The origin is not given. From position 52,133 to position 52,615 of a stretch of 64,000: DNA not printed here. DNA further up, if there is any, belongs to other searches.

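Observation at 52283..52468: Candidate zinc-binding (C+) form of ribosomal protein bL38/DUF4295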

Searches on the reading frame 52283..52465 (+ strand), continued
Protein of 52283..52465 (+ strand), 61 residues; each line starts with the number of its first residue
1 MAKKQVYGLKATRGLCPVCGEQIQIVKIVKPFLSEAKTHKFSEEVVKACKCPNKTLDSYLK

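Call 27: find_encoding_contigs(protein=P0218, flank=5000, max_places=4)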
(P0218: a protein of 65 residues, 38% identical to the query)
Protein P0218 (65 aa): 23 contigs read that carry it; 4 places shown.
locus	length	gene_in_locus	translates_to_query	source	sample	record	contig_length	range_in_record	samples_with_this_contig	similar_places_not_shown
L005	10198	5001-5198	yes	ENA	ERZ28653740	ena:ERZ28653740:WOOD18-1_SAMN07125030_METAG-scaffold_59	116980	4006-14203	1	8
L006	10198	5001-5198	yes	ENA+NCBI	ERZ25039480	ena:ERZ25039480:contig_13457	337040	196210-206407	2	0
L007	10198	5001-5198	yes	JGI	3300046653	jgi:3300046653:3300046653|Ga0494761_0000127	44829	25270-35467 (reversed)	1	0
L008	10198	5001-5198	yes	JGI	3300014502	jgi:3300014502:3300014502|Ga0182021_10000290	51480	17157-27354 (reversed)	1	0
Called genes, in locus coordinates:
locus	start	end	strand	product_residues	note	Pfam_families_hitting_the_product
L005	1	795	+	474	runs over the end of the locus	PF01425:Amidase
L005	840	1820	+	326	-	PF02629:CoA_binding, PF00549:Ligase_CoA, PF13607:Succ_CoA_lig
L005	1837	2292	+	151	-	PF00334:NDK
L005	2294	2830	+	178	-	PF00293:NUDIX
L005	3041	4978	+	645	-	PF13185:GAF_2 (weak), PF13492:GAF_3 (faint), PF01590:GAF, PF13185:GAF_2, PF00990:GGDEF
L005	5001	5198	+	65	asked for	-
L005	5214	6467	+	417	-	PF01676:Metalloenzyme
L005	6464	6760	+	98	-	-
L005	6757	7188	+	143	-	-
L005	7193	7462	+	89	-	PF03319:EutN_CcmL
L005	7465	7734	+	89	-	PF03319:EutN_CcmL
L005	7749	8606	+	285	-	PF00140:Sigma70_r1_2, PF04542:Sigma70_r2, PF04539:Sigma70_r3, PF04545:Sigma70_r4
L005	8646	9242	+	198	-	PF00877:NLPC_P60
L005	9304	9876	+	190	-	PF01327:Pep_deformylase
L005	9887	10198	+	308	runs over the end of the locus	PF00551:Formyl_trans_N, PF02911:Formyl_trans_C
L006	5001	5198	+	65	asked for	-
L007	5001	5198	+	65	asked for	-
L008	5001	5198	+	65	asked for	-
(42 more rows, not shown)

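Call 33: search_solved_structures(query=A3, max_evalue=10, show_alignments=5)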
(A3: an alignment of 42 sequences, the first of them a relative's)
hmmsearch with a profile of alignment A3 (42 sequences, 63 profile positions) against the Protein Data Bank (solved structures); distinct sequences matched with E-value up to 10: 50.
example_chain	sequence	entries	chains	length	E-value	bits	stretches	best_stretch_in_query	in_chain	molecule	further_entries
2k5c_A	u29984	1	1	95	0.0054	20.1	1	13-34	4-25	uncharacterized protein PF0385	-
3qqc_A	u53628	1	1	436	0.01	19.2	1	12-36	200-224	DNA-directed RNA polymerase subunit b, DNA-directed RNA polymerase subunit a', DNA-directe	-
5k2m_E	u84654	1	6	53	0.023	18.1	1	17-31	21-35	Probable lysine biosynthesis protein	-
2mdg_A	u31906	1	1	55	0.14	15.6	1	15-30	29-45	Zinc finger protein 423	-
2elo_A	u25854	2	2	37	0.16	15.4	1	16-40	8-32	Zinc finger protein 406 | Zinc finger protein ZFAT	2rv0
1rb9_A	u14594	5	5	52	0.3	14.5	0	19-26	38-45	RUBREDOXIN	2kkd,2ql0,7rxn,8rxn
7ah2_AAA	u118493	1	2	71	0.3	14.5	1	12-30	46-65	E3 ubiquitin-protein ligase Mdm2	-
1spw_A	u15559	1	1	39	0.37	14.2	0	19-26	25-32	Rubredoxin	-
7bvw_A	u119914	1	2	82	0.42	14.1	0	17-27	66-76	AT5G66160 protein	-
2ect_A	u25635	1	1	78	0.52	13.8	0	17-28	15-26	RING finger protein 126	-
5aas_A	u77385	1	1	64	0.56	13.7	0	15-27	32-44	TAX1-BINDING PROTEIN 1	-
6nw1_A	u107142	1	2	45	0.57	13.6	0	19-26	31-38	Rubredoxin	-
7ahy_AAA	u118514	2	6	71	0.63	13.5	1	8-30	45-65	E3 ubiquitin-protein ligase Mdm2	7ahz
7qiw_i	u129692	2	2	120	0.7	13.4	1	11-38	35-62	60S ribosomal protein eL34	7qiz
8azw_T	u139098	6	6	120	0.74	13.3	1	11-39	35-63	eL34 (60S ribosomal protein L34) | 60S ribosomal protein L34 | Large ribosomal subunit protein eL34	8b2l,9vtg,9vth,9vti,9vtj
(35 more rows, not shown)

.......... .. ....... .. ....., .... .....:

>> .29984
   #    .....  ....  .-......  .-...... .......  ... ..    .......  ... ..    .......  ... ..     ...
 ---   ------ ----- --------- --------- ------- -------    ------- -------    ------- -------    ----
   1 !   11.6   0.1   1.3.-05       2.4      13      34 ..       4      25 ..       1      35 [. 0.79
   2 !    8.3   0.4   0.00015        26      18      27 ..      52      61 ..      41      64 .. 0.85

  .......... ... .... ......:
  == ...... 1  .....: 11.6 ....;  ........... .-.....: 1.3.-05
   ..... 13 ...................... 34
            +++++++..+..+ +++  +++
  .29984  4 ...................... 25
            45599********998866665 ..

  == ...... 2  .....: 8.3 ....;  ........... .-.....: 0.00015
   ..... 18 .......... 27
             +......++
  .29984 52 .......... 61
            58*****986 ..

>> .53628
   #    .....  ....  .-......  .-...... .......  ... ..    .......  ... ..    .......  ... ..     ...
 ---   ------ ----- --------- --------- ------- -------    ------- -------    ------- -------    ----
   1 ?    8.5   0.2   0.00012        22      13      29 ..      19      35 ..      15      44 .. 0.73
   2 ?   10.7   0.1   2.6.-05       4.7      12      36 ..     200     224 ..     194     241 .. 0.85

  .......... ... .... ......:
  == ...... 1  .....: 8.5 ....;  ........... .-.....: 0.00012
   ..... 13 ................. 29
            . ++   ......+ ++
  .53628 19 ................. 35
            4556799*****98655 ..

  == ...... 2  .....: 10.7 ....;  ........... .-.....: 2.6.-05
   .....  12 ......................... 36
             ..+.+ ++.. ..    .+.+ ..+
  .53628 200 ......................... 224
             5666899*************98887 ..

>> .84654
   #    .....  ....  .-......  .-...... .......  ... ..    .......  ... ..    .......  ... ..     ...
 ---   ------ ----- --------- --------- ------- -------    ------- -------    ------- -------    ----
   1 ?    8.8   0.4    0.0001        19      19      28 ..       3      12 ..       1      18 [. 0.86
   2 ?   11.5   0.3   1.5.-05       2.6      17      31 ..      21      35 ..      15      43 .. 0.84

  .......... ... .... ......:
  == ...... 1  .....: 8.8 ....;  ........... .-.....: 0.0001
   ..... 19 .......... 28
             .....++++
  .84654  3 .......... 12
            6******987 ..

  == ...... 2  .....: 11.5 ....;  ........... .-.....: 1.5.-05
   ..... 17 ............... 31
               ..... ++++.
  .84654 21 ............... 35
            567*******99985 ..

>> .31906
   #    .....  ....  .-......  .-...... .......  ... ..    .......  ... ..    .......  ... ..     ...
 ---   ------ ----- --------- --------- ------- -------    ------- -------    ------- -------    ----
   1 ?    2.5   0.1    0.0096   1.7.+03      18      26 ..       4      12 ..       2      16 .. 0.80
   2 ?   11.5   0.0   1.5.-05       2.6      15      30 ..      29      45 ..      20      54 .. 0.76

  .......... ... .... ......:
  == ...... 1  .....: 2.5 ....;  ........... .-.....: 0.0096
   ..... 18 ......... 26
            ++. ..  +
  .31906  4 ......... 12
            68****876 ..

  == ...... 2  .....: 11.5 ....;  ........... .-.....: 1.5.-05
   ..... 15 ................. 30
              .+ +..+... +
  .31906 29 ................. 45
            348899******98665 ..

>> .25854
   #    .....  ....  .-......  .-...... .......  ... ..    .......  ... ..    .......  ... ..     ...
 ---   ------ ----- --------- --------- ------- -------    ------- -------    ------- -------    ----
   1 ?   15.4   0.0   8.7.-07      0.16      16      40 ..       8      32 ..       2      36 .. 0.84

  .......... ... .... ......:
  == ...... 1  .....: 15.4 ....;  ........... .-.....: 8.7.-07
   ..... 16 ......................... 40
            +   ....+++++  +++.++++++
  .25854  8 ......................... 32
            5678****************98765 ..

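Call 35: find_encoding_contigs(protein=P0227, flank=5000, max_places=3)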
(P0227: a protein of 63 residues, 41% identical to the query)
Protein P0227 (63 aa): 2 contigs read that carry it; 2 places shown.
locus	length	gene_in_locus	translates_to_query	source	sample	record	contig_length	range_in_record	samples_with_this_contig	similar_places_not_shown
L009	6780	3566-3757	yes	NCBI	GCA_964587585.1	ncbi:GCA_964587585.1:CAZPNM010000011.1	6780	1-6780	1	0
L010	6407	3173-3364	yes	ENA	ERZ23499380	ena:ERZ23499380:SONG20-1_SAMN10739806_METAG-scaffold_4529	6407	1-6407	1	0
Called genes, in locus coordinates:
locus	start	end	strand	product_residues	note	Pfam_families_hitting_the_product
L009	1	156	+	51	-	?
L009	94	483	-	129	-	PF01584:CheW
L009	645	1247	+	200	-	PF07638:Sigma70_ECF, PF04542:Sigma70_r2, PF08281:Sigma70_r4_2, PF04545:Sigma70_r4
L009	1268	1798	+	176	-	PF13490:zf-HC2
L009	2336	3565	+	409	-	PF01590:GAF, PF13185:GAF_2 (weak)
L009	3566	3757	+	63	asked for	PF14128:DUF4295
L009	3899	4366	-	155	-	PF00149:Metallophos (faint), PF12850:Metallophos_2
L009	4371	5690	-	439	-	PF07690:MFS_1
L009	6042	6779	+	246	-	?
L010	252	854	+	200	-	PF07638:Sigma70_ECF, PF04542:Sigma70_r2, PF08281:Sigma70_r4_2, PF04545:Sigma70_r4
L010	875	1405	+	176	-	PF13490:zf-HC2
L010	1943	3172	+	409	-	PF01590:GAF, PF13185:GAF_2 (weak)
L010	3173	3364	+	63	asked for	PF14128:DUF4295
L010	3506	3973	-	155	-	PF00149:Metallophos (faint), PF12850:Metallophos_2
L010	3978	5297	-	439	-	PF07690:MFS_1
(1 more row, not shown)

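Call 36: find_encoding_contigs(protein=P0220, flank=5000, max_places=3)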
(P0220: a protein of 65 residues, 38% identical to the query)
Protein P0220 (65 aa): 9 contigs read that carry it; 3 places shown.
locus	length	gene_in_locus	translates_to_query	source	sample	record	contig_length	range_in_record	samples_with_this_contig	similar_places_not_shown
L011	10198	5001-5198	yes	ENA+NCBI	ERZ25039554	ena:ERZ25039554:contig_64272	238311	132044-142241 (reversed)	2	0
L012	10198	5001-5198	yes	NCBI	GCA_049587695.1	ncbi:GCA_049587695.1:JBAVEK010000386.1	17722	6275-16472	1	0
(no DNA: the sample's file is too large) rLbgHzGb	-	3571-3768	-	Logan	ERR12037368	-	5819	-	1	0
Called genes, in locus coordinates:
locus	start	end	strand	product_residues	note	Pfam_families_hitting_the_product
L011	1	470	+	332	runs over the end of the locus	PF02629:CoA_binding, PF13607:Succ_CoA_lig, PF00549:Ligase_CoA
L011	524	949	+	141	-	PF00334:NDK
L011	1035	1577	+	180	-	PF00293:NUDIX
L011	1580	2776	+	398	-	PF07075:NamZ_N, PF20732:NamZ_C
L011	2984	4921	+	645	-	PF13185:GAF_2 (weak), PF01590:GAF, PF13185:GAF_2, PF13492:GAF_3 (weak), PF00990:GGDEF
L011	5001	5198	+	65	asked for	-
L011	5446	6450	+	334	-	PF01676:Metalloenzyme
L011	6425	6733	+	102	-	-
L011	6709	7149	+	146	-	PF01850:PIN (weak)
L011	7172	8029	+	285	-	PF00140:Sigma70_r1_2, PF04542:Sigma70_r2, PF04539:Sigma70_r3, PF04545:Sigma70_r4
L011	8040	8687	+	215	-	PF00877:NLPC_P60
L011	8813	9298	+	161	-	PF01327:Pep_deformylase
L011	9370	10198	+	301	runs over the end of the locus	PF00551:Formyl_trans_N, PF02911:Formyl_trans_C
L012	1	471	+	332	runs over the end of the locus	PF02629:CoA_binding, PF13380:CoA_binding_2 (faint), PF13607:Succ_CoA_lig, PF00549:Ligase_CoA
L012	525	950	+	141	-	PF00334:NDK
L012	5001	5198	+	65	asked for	-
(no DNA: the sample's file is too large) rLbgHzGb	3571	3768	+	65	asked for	-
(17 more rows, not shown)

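Call 37: search_protein_families(library=pfam, proteins=[P0227, P0214, P0163, P0185, P0204, P0206, P0192, P0183, P0176, P0201], max_evalue=1)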
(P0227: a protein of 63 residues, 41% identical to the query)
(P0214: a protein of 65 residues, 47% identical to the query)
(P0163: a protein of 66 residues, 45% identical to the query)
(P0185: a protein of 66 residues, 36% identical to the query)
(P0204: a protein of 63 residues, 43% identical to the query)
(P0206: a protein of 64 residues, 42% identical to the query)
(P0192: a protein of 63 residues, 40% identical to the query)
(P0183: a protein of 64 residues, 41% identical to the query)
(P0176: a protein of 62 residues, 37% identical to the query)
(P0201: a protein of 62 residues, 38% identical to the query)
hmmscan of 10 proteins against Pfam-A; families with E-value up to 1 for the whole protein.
P0227 (63 aa): 3 families
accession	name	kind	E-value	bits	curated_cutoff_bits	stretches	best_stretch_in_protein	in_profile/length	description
PF14128.11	DUF4295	-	1.7e-07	31.4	27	1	28-53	15-40/47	Domain of unknown function (DUF4295)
PF23475.1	zf-Tbcl_FmdE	-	0.0012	18.7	23.2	1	12-27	2-17/35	FmdE treble clef zinc finger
PF01783.29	Ribosomal_L32p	-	0.24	12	21.3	0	10-26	19-35/56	Ribosomal L32p protein family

P0214 (65 aa): 6 families
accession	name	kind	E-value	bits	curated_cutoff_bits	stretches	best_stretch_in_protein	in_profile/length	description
PF04423.19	Rad50_zn_hook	-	0.0059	16.8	24.3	1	4-27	5-28/52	Rad50 zinc hook motif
PF14128.11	DUF4295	-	0.02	15.1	27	1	31-55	17-42/47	Domain of unknown function (DUF4295)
PF01759.27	NTR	-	0.022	15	21.9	1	23-58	3-39/106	UNC-6/NTR/C345C module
PF14354.12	Lar_restr_allev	-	0.052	14.2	28.6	1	21-57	6-32/58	Restriction alleviation protein Lar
PF23475.1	zf-Tbcl_FmdE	-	0.15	12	23.2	1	19-28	8-17/35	FmdE treble clef zinc finger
PF21588.3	AP5B1_middle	-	0.15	11.8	24.5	1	28-56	294-322/367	AP5B1, middle domain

P0163 (66 aa): 0 families

P0185 (66 aa): 0 families

P0204 (63 aa): 6 families
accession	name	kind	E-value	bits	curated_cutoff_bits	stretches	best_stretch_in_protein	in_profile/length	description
PF14128.11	DUF4295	-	8.2e-05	22.8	27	1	25-53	12-40/47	Domain of unknown function (DUF4295)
PF23475.1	zf-Tbcl_FmdE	-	0.0069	16.3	23.2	1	18-27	8-17/35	FmdE treble clef zinc finger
PF02303.23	Phage_DNA_bind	-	0.05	14.4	25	0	33-58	14-39/82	Helix-destabilising protein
PF04423.19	Rad50_zn_hook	-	0.099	12.9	24.3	1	5-24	6-26/52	Rad50 zinc hook motif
PF11781.13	Zn_ribbon_RRN7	-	0.11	12.6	27.1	1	17-29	4-15/32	Zinc-finger of RNA-polymerase I-specific TFIIB, Rrn7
PF17283.8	Zn_ribbon_SprT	-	0.13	12.7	28.1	1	19-29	6-16/38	SprT-like zinc ribbon domain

P0206 (64 aa): 2 families
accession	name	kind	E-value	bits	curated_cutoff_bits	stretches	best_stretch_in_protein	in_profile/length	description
PF12172.15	zf-ChsH2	-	0.0015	18.7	23.2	1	10-28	3-21/37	ChsH2, rubredoxin-like zinc ribbon domain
PF18112.7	Zn-C2H2_12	-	0.023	15.6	23.2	1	19-31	1-13/27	Autophagy receptor zinc finger-C2H2 domain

P0192 (63 aa): 7 families
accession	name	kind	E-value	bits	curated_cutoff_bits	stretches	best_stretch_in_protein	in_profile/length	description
PF09297.16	Zn_ribbon_NUD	-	0.00044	20.3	24.8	1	16-32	2-18/32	NADH pyrophosphatase zinc ribbon domain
PF04423.19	Rad50_zn_hook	-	0.02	15.1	24.3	1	4-28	8-30/52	Rad50 zinc hook motif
PF01199.23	Ribosomal_L34e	-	0.034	14.8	27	1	6-36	30-60/94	Ribosomal protein L34e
PF01485.27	IBR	-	0.042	14.4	24.3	1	7-59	8-50/65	IBR domain, a half RING-finger domain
PF04032.22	Rpr2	-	0.06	14.1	29.3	1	11-57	39-87/90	RNAse P Rpr2/Rpp21/SNM1 subunit domain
PF13453.11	Zn_ribbon_TFIIB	-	0.075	12.9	22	1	20-32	2-14/41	Transcription factor zinc-finger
PF19335.5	HMBD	-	0.13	12.7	23.6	1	20-30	18-28/28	Heavy metal binding domain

P0183 (64 aa): 3 families
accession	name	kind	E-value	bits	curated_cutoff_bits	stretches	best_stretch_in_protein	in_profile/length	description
PF13807.11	GNVR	-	0.014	15.8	27.7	1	27-52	37-62/82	G-rich domain on putative tyrosine kinase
PF22811.2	Zn_ribbon_NrdR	-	0.015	15.7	27.2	1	21-54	3-34/42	Transcriptional repressor NrdR-like, N-terminal domain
PF24609.1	IQ_SCN5A_C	-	0.71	9.9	27.7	1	46-59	19-32/35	SCN5A-like, C-terminal IQ motif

P0176 (62 aa): 0 families

P0201 (62 aa): 2 families
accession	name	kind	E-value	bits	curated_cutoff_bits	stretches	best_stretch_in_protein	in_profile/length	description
PF19482.4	DUF6018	-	0.003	18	25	1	4-50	47-88/117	Family of unknown function (DUF6018)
PF24110.1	DUF7385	-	0.048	13.8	28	1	12-40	21-47/72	Family of unknown function (DUF7385)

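Call 41: predict_structure(alignment_id=A3)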
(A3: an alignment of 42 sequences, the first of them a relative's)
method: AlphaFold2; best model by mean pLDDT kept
length: 61 residues; sequences in the alignment: 42
mean_pLDDT: 70.7   pTM: 0.35
mean pLDDT of the five models: 70.7, 70.1, 68.4, 67.7, 67.6
residues with pLDDT >= 90: 0; 70-90: 38; 50-70: 19; < 50: 4
segments of 3 or more residues with pLDDT < 50: none
pLDDT, mean of each block of 10 residues (from residue 1): 53 63 79 79 80 72 54
secondary structure, 60 per line:
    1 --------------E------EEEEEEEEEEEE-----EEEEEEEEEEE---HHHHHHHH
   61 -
elements in order: E22-33 E39-49 H53-60

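Call 46: fold_search(model_id=the predicted structure, library=pdb)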
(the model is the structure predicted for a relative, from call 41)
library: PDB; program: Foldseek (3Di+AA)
matches with E <= 10: 266; with E <= 0.001: 0
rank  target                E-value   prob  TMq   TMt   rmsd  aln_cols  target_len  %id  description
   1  9dxd_A                6.6e-01  0.82  0.47  0.06   7.6        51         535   16  attLmm bound serine integrase and RDF complex in the pre-rotation state (released 2026-01-21)
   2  9dxf_A                1.0e+00  0.72  0.47  0.06   7.2        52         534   19  attLmm bound serine integrase and RDF complex in the post-rotation state (released 2026-01-21)
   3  9y66_A                1.7e+00  0.33  0.44  0.07   8.7        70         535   18  attLsym bound serine integrase complex in the dimeric state (released 2026-02-04)
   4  9dxh_A                2.0e+00  0.57  0.50  0.07   7.5        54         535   15  attPmm and attBmm bound serine integrase complex in the pre-rotation state (released 2026-01-21)
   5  3l94_B                2.4e+00  0.57  0.40  0.05   3.6        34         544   12  Structure of PvdQ covalently acylated with myristate (released 2011-01-26)
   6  4bth_B                2.5e+00  0.54  0.40  0.05   3.5        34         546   12  The LeuA146Trp,PheB24Tyr Double Mutant of the Quorum Quenching N-acyl Homoserine Lactone Acylase PvdQ Has an Altered S (released 2014-01-22)
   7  5yuo_D                2.5e+00  0.51  0.34  0.21   5.2        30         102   13  Crystal structure of SSB protein from Pseudomonas aeruginosa PAO1 (released 2018-10-31)
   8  6a5l_A                2.5e+00  0.33  0.34  0.02   2.3        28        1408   21  RNA polymerase II elongation complex stalled at SHL(-1) of the nucleosome, with foreign DNA (released 2018-10-03)
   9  2wyb_B                2.7e+00  0.60  0.40  0.05   3.0        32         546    9  The quorum quenching N-acyl homoserine lactone acylase PvdQ with a covalently bound dodecanoic acid (released 2009-12-29)
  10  4m1j_C                2.7e+00  0.54  0.40  0.05   3.5        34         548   12  Crystal structure of Pseudomonas aeruginosa PvdQ in complex with a transition state analogue (released 2013-08-28)
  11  6inq_A                2.7e+00  0.47  0.31  0.02   1.4        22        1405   23  RNA polymerase II elongation complex stalled at SHL(-1) of the nucleosome, with foreign DNA (+1 position) (released 2019-04-03)
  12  5yuo_B                2.9e+00  0.54  0.35  0.22   5.2        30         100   13  Crystal structure of SSB protein from Pseudomonas aeruginosa PAO1 (released 2018-10-31)
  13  7f2n_A                2.9e+00  0.51  0.32  0.18   5.0        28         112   21  Crystal structure of SSB from Klebsiella pneumonia. (released 2021-11-10)
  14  8s89                  2.9e+00  0.15  0.27  0.06   5.7        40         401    8  Efficient and scalable protein design using a relaxed sequence space (released 2024-10-16)
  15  3tqy_A                3.0e+00  0.25  0.30  0.18   4.9        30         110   13  Structure of a single-stranded DNA-binding protein (ssb), from Coxiella burnetii (released 2011-09-21)
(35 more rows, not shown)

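Call 47: find_related_loci(query=A5, collection=genome_contigs, flank=6000)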
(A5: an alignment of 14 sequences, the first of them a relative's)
Query A5 (65 aa) in genome_contigs; peptide patterns used: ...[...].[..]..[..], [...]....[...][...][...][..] (x = any residue, [..] = any of these).
600 stretches matched a pattern (row limit reached: there are more); 468 encode a relative of the query (tblastn E <= 1e-3); the best 80 are kept; 80 distinct loci.
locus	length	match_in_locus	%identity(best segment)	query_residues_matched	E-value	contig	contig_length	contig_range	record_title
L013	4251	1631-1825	100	1-65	2e-39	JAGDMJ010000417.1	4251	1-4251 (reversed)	MAG: Bacteroidetes bacterium isolate CTSoil_037 scaffold_3969, whole genome shotgun sequence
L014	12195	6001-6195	95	1-65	2e-38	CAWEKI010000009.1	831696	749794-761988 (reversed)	MAG: uncultured Bacteroidetes bacterium isolate MFD05942.bin.1.2 genome assembly, contig: contig_59927, whole genome sho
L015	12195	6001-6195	88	1-65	2e-35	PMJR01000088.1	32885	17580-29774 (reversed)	MAG: Ignavibacteriae bacterium isolate fen_1276 73.20120600_E2D.49_contig_11428, whole genome shotgun sequence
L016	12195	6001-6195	86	1-65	5e-35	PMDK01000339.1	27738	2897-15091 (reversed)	MAG: Ignavibacteriae bacterium isolate fen_1286 73.20120700_E2X.266_contig_39170, whole genome shotgun sequence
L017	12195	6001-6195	85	1-65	1e-34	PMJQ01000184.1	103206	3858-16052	MAG: Ignavibacteriae bacterium isolate fen_1277 73.20120600_E2D.52_contig_8084, whole genome shotgun sequence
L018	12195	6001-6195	88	1-65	1e-34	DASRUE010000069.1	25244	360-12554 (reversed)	MAG TPA_asm: Bacteroidota bacterium isolate SMAG_U7886 k141_1617420, whole genome shotgun sequence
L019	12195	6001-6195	86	1-65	1e-34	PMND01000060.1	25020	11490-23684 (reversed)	MAG: Ignavibacteriae bacterium isolate fen_1259 73.20100900_E3D.21_contig_633, whole genome shotgun sequence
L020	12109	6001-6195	82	1-65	1e-34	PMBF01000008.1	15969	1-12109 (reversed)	MAG: Ignavibacteriae bacterium isolate fen_1294 73.20120700_E3M.80_contig_19079, whole genome shotgun sequence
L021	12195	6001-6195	85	1-65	1e-34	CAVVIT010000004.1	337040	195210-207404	MAG: Ignavibacteriota bacterium isolate MFD01476.bin.1.164 genome assembly, contig: contig_13457, whole genome shotgun s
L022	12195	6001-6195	83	1-65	2e-34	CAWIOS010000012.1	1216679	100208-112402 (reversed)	MAG: Ignavibacteriota bacterium isolate MFD01476.bin.1.169 genome assembly, contig: contig_22100, whole genome shotgun s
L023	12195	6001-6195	85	1-65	2e-34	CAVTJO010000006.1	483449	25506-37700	MAG: uncultured Bacteroidetes bacterium isolate MFD05942.bin.1.467 genome assembly, contig: contig_17496, whole genome s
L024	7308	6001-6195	85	1-65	4e-34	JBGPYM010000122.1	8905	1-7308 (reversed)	MAG: Bacteroidota bacterium isolate OBJ1_062018_090_13 k141_963612_length_8905_cov_11.0000, whole genome shotgun sequenc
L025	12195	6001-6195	82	1-65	2e-34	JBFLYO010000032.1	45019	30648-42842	MAG: Bacteroidota bacterium isolate MAG087 MAG087_32, whole genome shotgun sequence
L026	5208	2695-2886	86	1-64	4e-34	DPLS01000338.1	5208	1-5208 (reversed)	MAG TPA_asm: Bacteroidetes bacterium isolate UBA11986 contig_81976, whole genome shotgun sequence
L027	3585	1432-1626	82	1-65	5e-34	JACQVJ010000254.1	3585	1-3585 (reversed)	MAG: Ignavibacteriae bacterium isolate NC_groundwater_1460_Ag_S-0.65um_52_13 S_p65_S5_coassembly_k141_3944528, whole gen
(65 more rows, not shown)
